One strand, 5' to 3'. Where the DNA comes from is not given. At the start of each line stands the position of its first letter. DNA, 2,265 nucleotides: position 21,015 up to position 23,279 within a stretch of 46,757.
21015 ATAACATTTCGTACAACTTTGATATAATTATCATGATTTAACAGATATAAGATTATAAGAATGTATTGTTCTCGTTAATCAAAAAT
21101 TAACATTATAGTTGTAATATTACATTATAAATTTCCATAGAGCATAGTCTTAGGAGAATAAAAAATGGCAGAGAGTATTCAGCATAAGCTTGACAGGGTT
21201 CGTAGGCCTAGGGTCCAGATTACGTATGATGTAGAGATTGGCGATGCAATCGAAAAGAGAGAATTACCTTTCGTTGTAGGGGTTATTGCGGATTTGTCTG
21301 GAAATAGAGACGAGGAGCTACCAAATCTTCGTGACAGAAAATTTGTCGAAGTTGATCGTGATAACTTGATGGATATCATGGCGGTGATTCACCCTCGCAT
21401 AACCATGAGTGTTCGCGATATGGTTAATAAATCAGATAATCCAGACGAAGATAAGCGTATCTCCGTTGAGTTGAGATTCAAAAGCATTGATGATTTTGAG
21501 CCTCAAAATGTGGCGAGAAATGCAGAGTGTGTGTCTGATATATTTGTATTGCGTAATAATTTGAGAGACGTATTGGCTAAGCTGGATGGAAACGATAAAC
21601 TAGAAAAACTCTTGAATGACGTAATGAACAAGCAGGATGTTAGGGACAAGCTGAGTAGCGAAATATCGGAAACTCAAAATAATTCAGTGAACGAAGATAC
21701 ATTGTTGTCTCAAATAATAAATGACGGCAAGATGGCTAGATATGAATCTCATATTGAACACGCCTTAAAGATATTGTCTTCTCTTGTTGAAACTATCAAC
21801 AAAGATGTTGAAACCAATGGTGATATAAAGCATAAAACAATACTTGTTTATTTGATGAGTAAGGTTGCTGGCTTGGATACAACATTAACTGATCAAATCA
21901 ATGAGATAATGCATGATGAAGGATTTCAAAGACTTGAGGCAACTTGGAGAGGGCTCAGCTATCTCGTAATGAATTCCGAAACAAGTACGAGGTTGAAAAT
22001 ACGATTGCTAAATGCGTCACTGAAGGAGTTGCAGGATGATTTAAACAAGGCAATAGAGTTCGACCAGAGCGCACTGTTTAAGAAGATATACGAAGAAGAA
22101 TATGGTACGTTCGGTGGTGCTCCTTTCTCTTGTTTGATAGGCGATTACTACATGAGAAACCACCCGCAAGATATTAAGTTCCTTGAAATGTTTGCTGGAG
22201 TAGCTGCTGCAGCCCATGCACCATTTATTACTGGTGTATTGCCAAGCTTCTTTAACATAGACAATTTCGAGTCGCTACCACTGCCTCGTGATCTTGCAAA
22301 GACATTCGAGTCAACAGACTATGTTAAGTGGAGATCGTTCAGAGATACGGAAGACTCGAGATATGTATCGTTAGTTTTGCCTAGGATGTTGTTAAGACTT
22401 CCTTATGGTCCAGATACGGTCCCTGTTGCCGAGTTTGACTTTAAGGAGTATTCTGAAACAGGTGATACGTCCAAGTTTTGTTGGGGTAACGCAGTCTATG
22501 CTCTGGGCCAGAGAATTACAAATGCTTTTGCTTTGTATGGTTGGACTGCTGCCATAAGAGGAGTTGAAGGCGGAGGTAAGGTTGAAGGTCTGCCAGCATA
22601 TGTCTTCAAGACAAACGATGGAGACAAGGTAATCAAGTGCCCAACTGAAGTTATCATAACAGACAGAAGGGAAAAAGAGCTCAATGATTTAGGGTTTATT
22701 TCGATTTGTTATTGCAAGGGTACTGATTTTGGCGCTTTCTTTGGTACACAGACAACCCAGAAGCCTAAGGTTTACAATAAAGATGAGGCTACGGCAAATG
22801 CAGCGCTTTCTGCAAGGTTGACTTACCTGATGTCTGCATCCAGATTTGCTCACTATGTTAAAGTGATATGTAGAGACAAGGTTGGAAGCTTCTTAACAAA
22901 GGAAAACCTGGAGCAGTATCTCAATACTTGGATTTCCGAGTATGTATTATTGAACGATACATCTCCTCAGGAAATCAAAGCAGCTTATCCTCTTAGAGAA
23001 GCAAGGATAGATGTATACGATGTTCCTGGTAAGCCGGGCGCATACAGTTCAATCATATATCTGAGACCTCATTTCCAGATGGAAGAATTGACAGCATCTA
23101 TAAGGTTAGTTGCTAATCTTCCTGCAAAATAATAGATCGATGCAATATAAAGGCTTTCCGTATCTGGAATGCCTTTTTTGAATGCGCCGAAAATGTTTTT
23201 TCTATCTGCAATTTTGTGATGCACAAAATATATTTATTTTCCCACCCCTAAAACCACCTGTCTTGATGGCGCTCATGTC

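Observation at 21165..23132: A single ORF fuses the T6SS sheath subunits TssB and TssC, isolated from any other T6SS gene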

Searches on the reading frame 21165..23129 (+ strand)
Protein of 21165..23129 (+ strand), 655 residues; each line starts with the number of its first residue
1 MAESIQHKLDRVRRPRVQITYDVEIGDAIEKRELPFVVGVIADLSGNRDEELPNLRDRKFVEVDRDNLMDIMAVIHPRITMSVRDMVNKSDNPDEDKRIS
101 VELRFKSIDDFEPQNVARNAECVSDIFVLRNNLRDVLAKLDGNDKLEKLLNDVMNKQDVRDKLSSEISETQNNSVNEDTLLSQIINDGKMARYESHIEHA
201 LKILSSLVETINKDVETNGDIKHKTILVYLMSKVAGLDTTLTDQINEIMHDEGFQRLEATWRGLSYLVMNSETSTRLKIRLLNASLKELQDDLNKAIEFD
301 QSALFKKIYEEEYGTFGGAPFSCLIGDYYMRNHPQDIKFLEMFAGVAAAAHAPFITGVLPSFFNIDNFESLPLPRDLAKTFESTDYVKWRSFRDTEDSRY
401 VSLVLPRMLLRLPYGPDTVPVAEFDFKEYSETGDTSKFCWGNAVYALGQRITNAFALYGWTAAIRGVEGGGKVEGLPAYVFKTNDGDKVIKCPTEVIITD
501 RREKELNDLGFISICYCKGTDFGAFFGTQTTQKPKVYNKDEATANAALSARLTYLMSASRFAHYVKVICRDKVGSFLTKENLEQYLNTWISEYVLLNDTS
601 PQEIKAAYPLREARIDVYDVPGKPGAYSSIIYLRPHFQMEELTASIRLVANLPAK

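Call 3: search_protein_families(library=pfam, proteins=[window:21165-23129:+], max_evalue=0.01)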
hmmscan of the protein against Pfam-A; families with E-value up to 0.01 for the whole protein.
window:21165-23129:+ (655 aa): 3 families
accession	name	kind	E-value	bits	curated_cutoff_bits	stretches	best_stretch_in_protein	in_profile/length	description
PF05943.17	VipB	-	3e-126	421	27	1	233-532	3-301/301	EvpB/VC_A0108, tail sheath N-terminal domain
PF05591.17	T6SS_VipA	-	1.2e-44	152.3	24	1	10-167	2-154/155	Type VI secretion system, VipA, VC_A0107 or Hcp2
PF18945.5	VipB_2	-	9.8e-43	145.4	27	1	541-652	1-112/112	EvpB/VC_A0108, tail sheath gpW/gp25-like domain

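Call 4: search_protein_families(library=ncbifam, proteins=[window:21165-23129:+], max_evalue=0.01)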
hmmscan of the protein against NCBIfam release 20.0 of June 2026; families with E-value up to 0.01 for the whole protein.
window:21165-23129:+ (655 aa): 2 families
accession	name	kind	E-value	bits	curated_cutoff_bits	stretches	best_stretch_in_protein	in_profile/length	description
TIGR03355.1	VI_chp_2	equivalog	1.8e-194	647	271.5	1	178-653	2-473/473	type VI secretion system contractile sheath large subunit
TIGR03358.1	VI_chp_5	equivalog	5.3e-45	153.1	97.25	1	6-169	1-159/160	type VI secretion system contractile sheath small subunit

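Call 8: find_homologous_proteins(query=window:21165-23129:+, max_evalue=1e-10)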
Query window:21165-23129:+ (655 aa): 8000 proteins with E <= 1e-10 among 8000 candidates; the best 120 are listed.
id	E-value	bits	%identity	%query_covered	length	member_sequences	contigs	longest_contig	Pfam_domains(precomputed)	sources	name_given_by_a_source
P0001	0.0e+0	1483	100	100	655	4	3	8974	PF05591.18,PF18945.6,PF05943.18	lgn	-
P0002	1.8e-261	887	59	100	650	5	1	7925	PF05591.18,PF18945.6,PF05943.18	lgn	-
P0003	5.5e-260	882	60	100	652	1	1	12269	PF05591.18,PF18945.6,PF05943.18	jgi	-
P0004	4.5e-258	876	59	100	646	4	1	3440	PF05591.18,PF18945.6,PF05943.18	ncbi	-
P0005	4.9e-258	876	59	100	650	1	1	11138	PF05591.18,PF18945.6,PF05943.18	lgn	-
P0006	2.3e-253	860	58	100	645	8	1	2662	PF05591.18,PF18945.6,PF05943.18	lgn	-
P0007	2.7e-251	854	58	100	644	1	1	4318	PF05591.18,PF18945.6,PF05943.18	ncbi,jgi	jgi:type VI secretion system protein ImpC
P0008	4.4e-251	853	59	99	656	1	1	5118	PF05591.18,PF18945.6,PF05943.18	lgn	-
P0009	7.8e-251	852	58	100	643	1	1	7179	PF05591.18,PF18945.6,PF05943.18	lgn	-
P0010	1.4e-250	851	58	100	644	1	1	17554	PF05591.18,PF18945.6,PF05943.18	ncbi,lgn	-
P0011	2.9e-250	850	58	99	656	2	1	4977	PF05591.18,PF18945.6,PF05943.18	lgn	-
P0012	1.2e-248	845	57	99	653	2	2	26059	PF05591.18,PF18945.6,PF05943.18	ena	-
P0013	1.2e-248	845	57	100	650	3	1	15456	PF05591.18,PF18945.6,PF05943.18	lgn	-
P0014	6.0e-248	843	58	100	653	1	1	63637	PF05591.18,PF18945.6,PF05943.18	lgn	-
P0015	2.5e-247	840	58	99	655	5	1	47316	PF05591.18,PF18945.6,PF05943.18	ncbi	-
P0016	4.4e-247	840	57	99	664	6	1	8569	PF05591.18,PF18945.6,PF05943.18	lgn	-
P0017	1.1e-246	838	57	100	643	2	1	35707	PF05591.18,PF18945.6,PF05943.18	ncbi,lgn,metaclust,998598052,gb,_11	metaclust:\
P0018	6.1e-246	836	58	99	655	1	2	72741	PF05591.18,PF18945.6,PF05943.18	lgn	-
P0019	7.6e-246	836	57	100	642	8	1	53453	PF05591.18,PF18945.6,PF05943.18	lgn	-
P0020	1.1e-244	832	57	99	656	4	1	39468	PF05591.18,PF18945.6,PF05943.18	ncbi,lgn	-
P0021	1.4e-244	831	57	100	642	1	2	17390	PF05591.18,PF18945.6,PF05943.18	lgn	-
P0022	1.5e-244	831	54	100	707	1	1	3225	PF05591.18,PF18945.6,PF05943.18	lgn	-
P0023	2.3e-244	831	57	100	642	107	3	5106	PF05591.18,PF18945.6,PF05943.18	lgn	-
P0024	6.1e-244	829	57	99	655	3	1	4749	PF05591.18,PF18945.6,PF05943.18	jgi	-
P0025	1.9e-243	828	55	100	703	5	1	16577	PF05591.18,PF18945.6,PF05943.18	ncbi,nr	ncbi:MAG: type VI secretion system contractile sheath large subunit [Alphaproteobacteria bacterium]|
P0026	2.3e-243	827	57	100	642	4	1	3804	PF05591.18,PF18945.6,PF05943.18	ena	-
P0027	2.6e-243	827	57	100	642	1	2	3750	PF05591.18,PF18945.6,PF05943.18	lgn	-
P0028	2.7e-243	827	56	100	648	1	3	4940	PF05591.18,PF18945.6,PF05943.18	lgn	-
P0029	3.1e-243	827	53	100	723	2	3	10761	PF05591.18,PF18945.6,PF05943.18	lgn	-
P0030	4.2e-243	827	56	100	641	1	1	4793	PF05591.18,PF18945.6,PF05943.18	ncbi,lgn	ncbi:MAG: type VI secretion system contractile sheath large subunit [Pseudomonadota bacterium]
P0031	9.3e-243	825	57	99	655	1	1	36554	PF05591.18,PF18945.6,PF05943.18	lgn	-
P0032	1.8e-242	824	57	99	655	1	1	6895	PF05591.18,PF18945.6,PF05943.18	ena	-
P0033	2.9e-242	824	62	74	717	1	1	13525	PF05591.18,PF18945.6,PF05943.18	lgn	-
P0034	4.1e-242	823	53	100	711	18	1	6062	PF05591.18,PF18945.6,PF05943.18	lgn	-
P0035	5.8e-242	823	55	99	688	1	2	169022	PF05591.18,PF18945.6,PF05943.18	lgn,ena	-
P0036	7.4e-242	822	56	100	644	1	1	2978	PF05591.18,PF18945.6,PF05943.18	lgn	-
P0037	7.7e-242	822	56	100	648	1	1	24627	PF05591.18,PF18945.6,PF05943.18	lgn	-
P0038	1.1e-241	822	57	100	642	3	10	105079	PF05591.18,PF18945.6,PF05943.18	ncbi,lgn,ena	-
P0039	1.2e-241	822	53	100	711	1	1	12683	PF05591.18,PF18945.6,PF05943.18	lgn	-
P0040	1.3e-241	822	55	100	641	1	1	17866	PF05591.18,PF18945.6,PF05943.18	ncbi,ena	-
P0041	1.3e-241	822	53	100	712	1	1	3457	PF05591.18,PF18945.6,PF05943.18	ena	-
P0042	1.8e-241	821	55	100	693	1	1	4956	PF05591.18,PF18945.6,PF05943.18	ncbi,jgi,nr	ncbi:MAG: type VI secretion system contractile sheath large subunit [Holosporaceae bacterium]|jgi:ty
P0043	3.5e-241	820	54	100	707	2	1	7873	PF05591.18,PF18945.6,PF05943.18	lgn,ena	-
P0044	5.9e-241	819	52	100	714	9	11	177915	PF05591.18,PF18945.6,PF05943.18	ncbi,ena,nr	ncbi:MAG: type VI secretion system contractile sheath large subunit [Alphaproteobacteria bacterium]|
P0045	6.1e-241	819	55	100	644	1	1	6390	PF05591.18,PF18945.6,PF05943.18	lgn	-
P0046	7.5e-241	819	55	100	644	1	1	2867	PF05591.18,PF18945.6,PF05943.18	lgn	-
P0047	7.9e-241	819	54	100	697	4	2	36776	PF05591.18,PF18945.6,PF05943.18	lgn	-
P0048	8.6e-241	819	55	100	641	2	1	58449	PF05591.18,PF18945.6,PF05943.18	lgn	-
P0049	9.2e-241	819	63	72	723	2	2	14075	PF05591.18,PF18945.6,PF05943.18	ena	-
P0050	2.5e-240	817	55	100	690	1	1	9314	PF05591.18,PF18945.6,PF05943.18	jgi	-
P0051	3.8e-240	817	54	100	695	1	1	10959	PF05591.18,PF18945.6,PF05943.18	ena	-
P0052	4.1e-240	817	55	100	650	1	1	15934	PF05591.18,PF18945.6,PF05943.18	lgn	-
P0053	5.4e-240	816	55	100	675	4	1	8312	PF05591.18,PF18945.6,PF05943.18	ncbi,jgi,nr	ncbi:MAG: type VI secretion system contractile sheath large subunit [Holosporaceae bacterium]|jgi:ty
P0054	5.9e-240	816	53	100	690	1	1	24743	PF05591.18,PF18945.6,PF05943.18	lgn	-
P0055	8.1e-240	816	55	100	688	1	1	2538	PF05591.18,PF18945.6,PF05943.18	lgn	-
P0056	1.0e-239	815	54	100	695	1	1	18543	PF05591.18,PF18945.6,PF05943.18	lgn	-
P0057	1.1e-239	815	54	100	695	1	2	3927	PF05591.18,PF18945.6,PF05943.18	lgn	-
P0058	1.2e-239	815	56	100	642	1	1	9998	PF05591.18,PF18945.6,PF05943.18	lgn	-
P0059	1.2e-239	815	56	100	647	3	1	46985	PF05591.18,PF18945.6,PF05943.18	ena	-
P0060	1.2e-239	815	54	100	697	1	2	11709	PF05591.18,PF18945.6,PF05943.18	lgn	-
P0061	1.3e-239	815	55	100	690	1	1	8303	PF05591.18,PF18945.6,PF05943.18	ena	-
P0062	1.7e-239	815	55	100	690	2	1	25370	PF05591.18,PF18945.6,PF05943.18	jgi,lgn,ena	-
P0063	2.1e-239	814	63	72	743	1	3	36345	PF05591.18,PF18945.6,PF05943.18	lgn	-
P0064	2.1e-239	814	56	100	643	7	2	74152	PF05591.18,PF18945.6,PF05943.18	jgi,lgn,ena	-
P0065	3.7e-239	813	54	100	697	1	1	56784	PF05591.18,PF18945.6,PF05943.18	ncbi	-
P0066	3.8e-239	813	55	100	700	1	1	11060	PF05591.18,PF18945.6,PF05943.18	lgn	-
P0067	5.0e-239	813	56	100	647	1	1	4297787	PF05591.18,PF18945.6,PF05943.18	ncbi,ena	-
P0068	5.1e-239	813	62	72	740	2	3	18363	PF05591.18,PF18945.6,PF05943.18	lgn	-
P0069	5.6e-239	813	55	100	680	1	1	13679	PF05591.18,PF18945.6,PF05943.18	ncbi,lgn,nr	ncbi:hypothetical protein FACS1894122_06100 [Alphaproteobacteria bacterium]|nr:hypothetical protein 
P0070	6.2e-239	813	56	100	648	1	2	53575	PF05591.18,PF18945.6,PF05943.18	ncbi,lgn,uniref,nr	ncbi:type VI secretion system contractile sheath large subunit [Thalassolituus sp. UBA2009]|uniref:t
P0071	6.4e-239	813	56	100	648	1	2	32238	PF05591.18,PF18945.6,PF05943.18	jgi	-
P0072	7.4e-239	812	56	100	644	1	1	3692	PF05591.18,PF18945.6,PF05943.18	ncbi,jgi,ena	-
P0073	7.7e-239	812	56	100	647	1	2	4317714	PF05591.18,PF18945.6,PF05943.18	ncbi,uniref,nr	ncbi:type VI secretion system contractile sheath large subunit [Thalassolituus sp. C2-1]|uniref:type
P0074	7.8e-239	812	56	100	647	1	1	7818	PF05591.18,PF18945.6,PF05943.18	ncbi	-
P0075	8.5e-239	812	54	100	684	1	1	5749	PF05591.18,PF18945.6,PF05943.18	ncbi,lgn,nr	ncbi:MAG: type VI secretion system contractile sheath large subunit [Holosporaceae bacterium]|nr:typ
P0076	9.0e-239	812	56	100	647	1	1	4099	PF05591.18,PF18945.6,PF05943.18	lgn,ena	-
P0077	1.1e-238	812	54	100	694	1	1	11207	PF05591.18,PF18945.6,PF05943.18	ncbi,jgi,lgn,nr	ncbi:MAG: type VI secretion system contractile sheath large subunit [Holosporaceae bacterium]|jgi:ty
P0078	1.2e-238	812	56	100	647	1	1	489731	PF05591.18,PF18945.6,PF05943.18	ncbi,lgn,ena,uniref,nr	ncbi:type VI secretion system contractile sheath large subunit [Thalassolituus sp. ST750PaO-4]|unire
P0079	1.4e-238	812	56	100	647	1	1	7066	PF05591.18,PF18945.6,PF05943.18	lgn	-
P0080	1.4e-238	812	56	100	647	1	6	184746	PF05591.18,PF18945.6,PF05943.18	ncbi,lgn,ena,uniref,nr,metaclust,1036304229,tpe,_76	ncbi:type VI secretion system contractile sheath large subunit [Thalassolituus alkanivorans]|uniref:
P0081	1.5e-238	812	56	100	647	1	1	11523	PF05591.18,PF18945.6,PF05943.18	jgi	jgi:type VI secretion system protein ImpC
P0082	1.5e-238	811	56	100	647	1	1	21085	PF05591.18,PF18945.6,PF05943.18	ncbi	-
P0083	2.1e-238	811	54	100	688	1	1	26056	PF05591.18,PF18945.6,PF05943.18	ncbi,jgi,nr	ncbi:MAG: type VI secretion system contractile sheath large subunit [Holosporaceae bacterium]|jgi:ty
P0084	2.6e-238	811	55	100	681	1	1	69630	PF05591.18,PF18945.6,PF05943.18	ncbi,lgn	-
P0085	2.7e-238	811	55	100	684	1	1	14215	PF05591.18,PF18945.6,PF05943.18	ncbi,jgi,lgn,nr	ncbi:MAG: type VI secretion system contractile sheath large subunit [Holosporaceae bacterium]|jgi:ty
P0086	3.3e-238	810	54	100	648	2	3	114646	PF05591.18,PF18945.6,PF05943.18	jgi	jgi:type VI secretion system protein ImpC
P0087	4.1e-238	810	53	100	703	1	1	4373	PF05591.18,PF18945.6,PF05943.18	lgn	-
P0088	5.8e-238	810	56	100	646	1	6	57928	PF05591.18,PF18945.6,PF05943.18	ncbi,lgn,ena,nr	ncbi:MAG: type VI secretion system contractile sheath small subunit [Oceanospirillaceae bacterium]|n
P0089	6.0e-238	809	56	100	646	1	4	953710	PF05591.18,PF18945.6,PF05943.18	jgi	jgi:type VI secretion system protein ImpC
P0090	6.4e-238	809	55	100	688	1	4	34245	PF05591.18,PF18945.6,PF05943.18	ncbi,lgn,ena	-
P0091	6.6e-238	809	55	100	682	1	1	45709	PF05591.18,PF18945.6,PF05943.18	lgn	-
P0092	8.4e-238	809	54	100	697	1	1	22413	PF05591.18,PF18945.6,PF05943.18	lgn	-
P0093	9.9e-238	809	54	100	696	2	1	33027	PF05591.18,PF18945.6,PF05943.18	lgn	-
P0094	1.1e-237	809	54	100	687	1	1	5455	PF05591.18,PF18945.6,PF05943.18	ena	-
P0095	1.2e-237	809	53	100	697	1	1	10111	PF05591.18,PF18945.6,PF05943.18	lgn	-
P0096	1.2e-237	808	56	100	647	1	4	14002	PF05591.18,PF18945.6,PF05943.18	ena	-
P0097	1.5e-237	808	55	100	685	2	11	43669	PF05591.18,PF18945.6,PF05943.18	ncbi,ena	-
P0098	1.8e-237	808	54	100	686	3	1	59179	PF05591.18,PF18945.6,PF05943.18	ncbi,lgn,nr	ncbi:MAG: type VI secretion system contractile sheath large subunit [Holosporaceae bacterium]|nr:typ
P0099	1.9e-237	808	55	100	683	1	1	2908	PF05591.18,PF18945.6,PF05943.18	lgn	-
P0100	2.0e-237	808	54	100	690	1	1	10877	PF05591.18,PF18945.6,PF05943.18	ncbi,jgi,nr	ncbi:MAG: type VI secretion system contractile sheath large subunit [Holosporaceae bacterium]|jgi:ty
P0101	2.8e-237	807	55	100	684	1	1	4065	PF05591.18,PF18945.6,PF05943.18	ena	-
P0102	3.3e-237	807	52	100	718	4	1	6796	PF05591.18,PF18945.6,PF05943.18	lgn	-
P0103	4.5e-237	807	52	100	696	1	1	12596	PF05591.18,PF18945.6,PF05943.18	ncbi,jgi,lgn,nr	ncbi:MAG: type VI secretion system contractile sheath large subunit [Holosporaceae bacterium]|jgi:ty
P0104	4.7e-237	807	55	100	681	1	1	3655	PF05591.18,PF18945.6,PF05943.18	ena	-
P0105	4.9e-237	806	55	100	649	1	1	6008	PF05591.18,PF18945.6,PF05943.18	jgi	jgi:type VI secretion system protein ImpC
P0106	5.0e-237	806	54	100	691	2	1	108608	PF05591.18,PF18945.6,PF05943.18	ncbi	-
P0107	5.2e-237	806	55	99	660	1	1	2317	PF05591.18,PF18945.6,PF05943.18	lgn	-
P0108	1.1e-236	805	55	100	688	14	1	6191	PF05591.18,PF18945.6,PF05943.18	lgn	-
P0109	1.3e-236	805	52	100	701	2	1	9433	PF05591.18,PF18945.6,PF05943.18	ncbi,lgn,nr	ncbi:MAG: type VI secretion system contractile sheath large subunit [Holosporaceae bacterium]|nr:typ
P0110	2.4e-236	804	55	100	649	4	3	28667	PF05591.18,PF18945.6,PF05943.18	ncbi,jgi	ncbi:MAG: type VI secretion system protein ImpC [Candidatus Endobugula sp.]|jgi:type VI secretion sy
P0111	2.8e-236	804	61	73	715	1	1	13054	PF05591.18,PF18945.6,PF05943.18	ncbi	-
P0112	2.9e-236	804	55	99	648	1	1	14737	PF05591.18,PF18945.6,PF05943.18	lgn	-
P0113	4.8e-236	803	55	100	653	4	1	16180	PF05591.18,PF18945.6,PF05943.18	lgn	-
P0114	7.9e-236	802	54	100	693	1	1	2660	PF05591.18,PF18945.6,PF05943.18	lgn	-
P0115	2.3e-235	801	62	72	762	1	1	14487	PF05591.18,PF18945.6,PF05943.18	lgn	-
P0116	2.4e-235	801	55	99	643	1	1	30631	PF05591.18,PF18945.6,PF05943.18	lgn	-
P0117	2.5e-235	801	54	100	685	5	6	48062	PF05591.18,PF18945.6,PF05943.18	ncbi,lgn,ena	-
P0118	2.5e-235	801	54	100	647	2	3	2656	PF05591.18,PF18945.6,PF05943.18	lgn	-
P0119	2.7e-235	801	52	100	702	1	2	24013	PF05591.18,PF18945.6,PF05943.18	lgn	-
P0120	3.3e-235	800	72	73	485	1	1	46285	PF18945.6,PF05943.18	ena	-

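Call 14: find_related_loci(query=window:21165-23129:+, collection=genome_contigs, flank=10000)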
Query window:21165-23129:+ (655 aa) in genome_contigs; peptide patterns used: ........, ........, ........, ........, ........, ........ (x = any residue, [..] = any of these).
201 stretches matched a pattern; 181 encode a relative of the query (tblastn E <= 1e-3); the best 80 are kept; 80 distinct loci.
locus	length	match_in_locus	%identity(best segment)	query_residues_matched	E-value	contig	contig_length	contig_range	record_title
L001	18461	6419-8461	62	1-655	0e+0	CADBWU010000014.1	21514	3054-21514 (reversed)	MAG: uncultured proteobacterium isolate RUG14374 genome assembly, contig: RUG14374_asm_14, whole genome shotgun sequence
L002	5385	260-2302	62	1-655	0e+0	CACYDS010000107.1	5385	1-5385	MAG: uncultured proteobacterium isolate RUG11852 genome assembly, contig: RUG11852_asm_107, whole genome shotgun sequenc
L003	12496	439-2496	61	1-655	0e+0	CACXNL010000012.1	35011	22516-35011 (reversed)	MAG: uncultured proteobacterium isolate RUG11420 genome assembly, contig: RUG11420_asm_12, whole genome shotgun sequence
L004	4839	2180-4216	61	1-655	0e+0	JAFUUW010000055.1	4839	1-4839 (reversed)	MAG: Alphaproteobacteria bacterium isolate RGIG4847 Roe_deer_Rumen-1__c201996, whole genome shotgun sequence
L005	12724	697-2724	62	1-655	0e+0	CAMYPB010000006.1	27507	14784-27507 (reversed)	MAG TPA_asm: uncultured Holosporaceae bacterium isolate SRR17635654_bin.3_metaWRAP_v1.3_MAG genome assembly, contig: ERZ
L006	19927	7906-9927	60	1-655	0e+0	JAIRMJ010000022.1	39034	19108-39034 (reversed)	MAG: Holosporales bacterium isolate Cd354_bin10 k119_119046, whole genome shotgun sequence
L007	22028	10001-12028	61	1-655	0e+0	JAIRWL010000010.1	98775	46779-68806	MAG: Holosporales bacterium isolate Gsp477_bin11 k119_2595337, whole genome shotgun sequence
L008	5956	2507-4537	60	1-655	0e+0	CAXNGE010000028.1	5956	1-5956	MAG: Alphaproteobacteria bacterium isolate MiH-14oct19-76 genome assembly, contig: MiH-14oct19-C30169, whole genome shot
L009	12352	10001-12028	60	1-655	0e+0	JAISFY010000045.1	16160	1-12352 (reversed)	MAG: Holosporales bacterium isolate Gx485_bin74 k119_5142232, whole genome shotgun sequence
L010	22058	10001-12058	57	1-655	0e+0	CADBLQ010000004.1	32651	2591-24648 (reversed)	MAG: uncultured proteobacterium isolate RUG14087 genome assembly, contig: RUG14087_asm_4, whole genome shotgun sequence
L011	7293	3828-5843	61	1-655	0e+0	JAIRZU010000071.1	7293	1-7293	MAG: Holosporales bacterium isolate Gx481_bin106 k119_1682710, whole genome shotgun sequence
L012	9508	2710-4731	60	1-655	0e+0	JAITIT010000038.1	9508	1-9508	MAG: Holosporales bacterium isolate Pcl387_bin130 k119_960012, whole genome shotgun sequence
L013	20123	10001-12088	59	1-655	0e+0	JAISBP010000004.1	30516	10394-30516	MAG: Holosporales bacterium isolate Gx481_bin27 k119_1047008, whole genome shotgun sequence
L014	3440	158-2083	59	1-653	0e+0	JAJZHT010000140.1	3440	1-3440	MAG: Proteobacteria bacterium isolate LL7.bin68 NODE_46174_length_3440_cov_0.994869, whole genome shotgun sequence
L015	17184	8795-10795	56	1-653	0e+0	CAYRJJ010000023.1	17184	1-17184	MAG TPA_asm: uncultured Candidatus Finniella sp. isolate SRP219642_co6_87 genome assembly, contig: NODE_2833_length_1718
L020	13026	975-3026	52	1-654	0e+0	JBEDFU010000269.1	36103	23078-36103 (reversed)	MAG: Pseudomonadota bacterium isolate NASQAN2014_190_B_bin.38 scaffold_259756, whole genome shotgun sequence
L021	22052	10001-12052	52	1-654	0e+0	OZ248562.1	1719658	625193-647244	Burkholderiaceae bacterium isolate RE-1 genome assembly, chromosome: RE-1-c1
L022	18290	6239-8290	52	1-654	0e+0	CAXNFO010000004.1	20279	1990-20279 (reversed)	MAG: Limnohabitans sp. isolate MsE-01oct19-53 genome assembly, contig: MsE-01oct19-C2536, whole genome shotgun sequence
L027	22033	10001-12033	67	1-655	0e+0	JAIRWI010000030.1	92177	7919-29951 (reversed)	MAG: Holosporales bacterium isolate Gsp477_bin1 k119_6255814, whole genome shotgun sequence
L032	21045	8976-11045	52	1-654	0e+0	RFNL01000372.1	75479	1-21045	MAG: Betaproteobacteria bacterium isolate LLD_169 Lanier.contig200127.75479bp, whole genome shotgun sequence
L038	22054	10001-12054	66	1-655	0e+0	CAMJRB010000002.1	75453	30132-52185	MAG: uncultured Holosporaceae bacterium isolate SRR12081295_bin.30_metaWRAP_v1.3_MAG genome assembly, contig: ERZ1228976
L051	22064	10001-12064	50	1-653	0e+0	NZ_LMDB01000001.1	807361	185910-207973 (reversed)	Duganella sp. Root336D2 contig_1, whole genome shotgun sequence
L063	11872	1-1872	52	60-654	0e+0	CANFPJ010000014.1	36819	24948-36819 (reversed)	MAG: Comamonadaceae bacterium isolate Jr-14may18-109 genome assembly, contig: Jr-14may18-C1762, whole genome shotgun seq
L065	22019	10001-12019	52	1-652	0e+0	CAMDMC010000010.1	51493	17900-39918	MAG: Bordetella parapertussis isolate MiH-22jul19-6 genome assembly, contig: MiH-22jul19-C1008, whole genome shotgun seq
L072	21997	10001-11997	59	2-653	0e+0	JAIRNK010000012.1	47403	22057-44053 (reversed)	MAG: Holosporales bacterium isolate Cd354_bin25 k119_810207, whole genome shotgun sequence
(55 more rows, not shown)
